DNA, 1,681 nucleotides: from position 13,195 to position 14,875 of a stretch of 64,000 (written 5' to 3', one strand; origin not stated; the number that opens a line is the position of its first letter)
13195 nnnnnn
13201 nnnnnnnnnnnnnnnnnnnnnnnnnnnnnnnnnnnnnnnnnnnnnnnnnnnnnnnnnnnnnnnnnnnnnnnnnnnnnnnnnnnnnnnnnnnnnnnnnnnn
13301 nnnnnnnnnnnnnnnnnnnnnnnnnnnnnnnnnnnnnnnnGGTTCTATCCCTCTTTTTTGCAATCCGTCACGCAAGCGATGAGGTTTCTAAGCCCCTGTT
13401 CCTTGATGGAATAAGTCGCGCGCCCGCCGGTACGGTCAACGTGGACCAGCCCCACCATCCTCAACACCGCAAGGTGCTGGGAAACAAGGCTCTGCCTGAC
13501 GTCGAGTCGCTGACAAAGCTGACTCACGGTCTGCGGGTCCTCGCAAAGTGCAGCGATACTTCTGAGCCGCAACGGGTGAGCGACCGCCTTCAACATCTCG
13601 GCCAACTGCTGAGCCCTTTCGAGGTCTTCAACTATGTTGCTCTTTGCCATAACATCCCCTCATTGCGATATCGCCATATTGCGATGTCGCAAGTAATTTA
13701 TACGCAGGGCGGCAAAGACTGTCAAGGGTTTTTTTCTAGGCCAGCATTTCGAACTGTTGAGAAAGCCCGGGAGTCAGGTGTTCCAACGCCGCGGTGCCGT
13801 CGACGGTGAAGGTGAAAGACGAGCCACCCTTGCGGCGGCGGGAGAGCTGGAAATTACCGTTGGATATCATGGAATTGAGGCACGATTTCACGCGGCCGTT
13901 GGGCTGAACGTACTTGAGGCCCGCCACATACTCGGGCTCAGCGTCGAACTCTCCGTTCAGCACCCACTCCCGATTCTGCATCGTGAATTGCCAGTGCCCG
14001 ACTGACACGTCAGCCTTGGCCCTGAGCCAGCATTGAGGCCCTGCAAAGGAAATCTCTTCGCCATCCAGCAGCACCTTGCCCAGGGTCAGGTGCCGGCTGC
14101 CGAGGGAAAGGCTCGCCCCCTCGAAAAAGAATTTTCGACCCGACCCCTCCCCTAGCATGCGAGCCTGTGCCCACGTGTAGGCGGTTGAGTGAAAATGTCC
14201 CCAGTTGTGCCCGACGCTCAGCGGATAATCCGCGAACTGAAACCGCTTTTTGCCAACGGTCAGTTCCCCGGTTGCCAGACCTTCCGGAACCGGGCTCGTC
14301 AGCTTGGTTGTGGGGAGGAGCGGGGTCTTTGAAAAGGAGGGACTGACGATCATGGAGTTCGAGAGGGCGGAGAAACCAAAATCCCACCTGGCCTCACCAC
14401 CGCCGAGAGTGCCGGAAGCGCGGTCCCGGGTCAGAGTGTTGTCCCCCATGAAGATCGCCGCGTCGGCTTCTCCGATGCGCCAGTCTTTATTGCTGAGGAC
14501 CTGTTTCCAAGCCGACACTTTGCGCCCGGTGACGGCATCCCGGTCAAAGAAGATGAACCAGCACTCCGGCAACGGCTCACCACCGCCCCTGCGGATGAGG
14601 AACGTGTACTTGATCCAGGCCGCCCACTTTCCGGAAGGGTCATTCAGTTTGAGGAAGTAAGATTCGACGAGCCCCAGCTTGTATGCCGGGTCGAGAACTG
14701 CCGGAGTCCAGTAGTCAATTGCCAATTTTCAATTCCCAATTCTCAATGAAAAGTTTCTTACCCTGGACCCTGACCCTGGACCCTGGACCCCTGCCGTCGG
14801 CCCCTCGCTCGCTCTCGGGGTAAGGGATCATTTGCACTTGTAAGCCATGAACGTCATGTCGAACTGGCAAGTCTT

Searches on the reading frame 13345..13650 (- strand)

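Call 39: search_protein_families(library=pfam, proteins=[window:13345-13650:-], max_evalue=0.00001)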
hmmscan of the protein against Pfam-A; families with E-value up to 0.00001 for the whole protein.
window:13345-13650:- (101 aa): 2 families
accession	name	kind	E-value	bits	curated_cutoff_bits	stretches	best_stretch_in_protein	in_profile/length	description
PF01022.26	HTH_5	-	3.1e-12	46.6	22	1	26-70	2-46/47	Bacterial regulatory protein, arsR family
PF12840.13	HTH_20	-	2.5e-08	34.2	27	1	24-71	2-50/51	Helix-turn-helix domain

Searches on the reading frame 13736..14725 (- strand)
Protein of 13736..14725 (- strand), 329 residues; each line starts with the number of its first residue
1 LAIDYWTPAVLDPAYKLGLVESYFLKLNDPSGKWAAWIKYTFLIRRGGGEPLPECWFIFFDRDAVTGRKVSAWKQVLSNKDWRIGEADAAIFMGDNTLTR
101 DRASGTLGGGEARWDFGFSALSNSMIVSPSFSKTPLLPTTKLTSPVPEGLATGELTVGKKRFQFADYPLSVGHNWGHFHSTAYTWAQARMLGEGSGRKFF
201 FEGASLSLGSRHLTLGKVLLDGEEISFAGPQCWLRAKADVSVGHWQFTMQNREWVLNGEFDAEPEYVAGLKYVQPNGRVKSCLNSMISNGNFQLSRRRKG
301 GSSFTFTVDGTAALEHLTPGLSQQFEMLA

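Call 39: search_protein_families(library=pfam, proteins=[window:13736-14725:-], max_evalue=0.00001)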
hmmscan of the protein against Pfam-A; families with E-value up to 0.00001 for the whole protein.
window:13736-14725:- (329 aa): 1 family
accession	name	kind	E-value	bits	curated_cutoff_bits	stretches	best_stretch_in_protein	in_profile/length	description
PF14249.11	Tocopherol_cycl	-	2.6e-06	27.2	26.6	1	148-315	165-332/335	Tocopherol cyclase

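Call 57: search_protein_families(library=ncbifam, proteins=[window:13736-14725:-], max_evalue=0.00001)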
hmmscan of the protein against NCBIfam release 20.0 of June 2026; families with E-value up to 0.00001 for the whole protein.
window:13736-14725:- (329 aa): 0 families
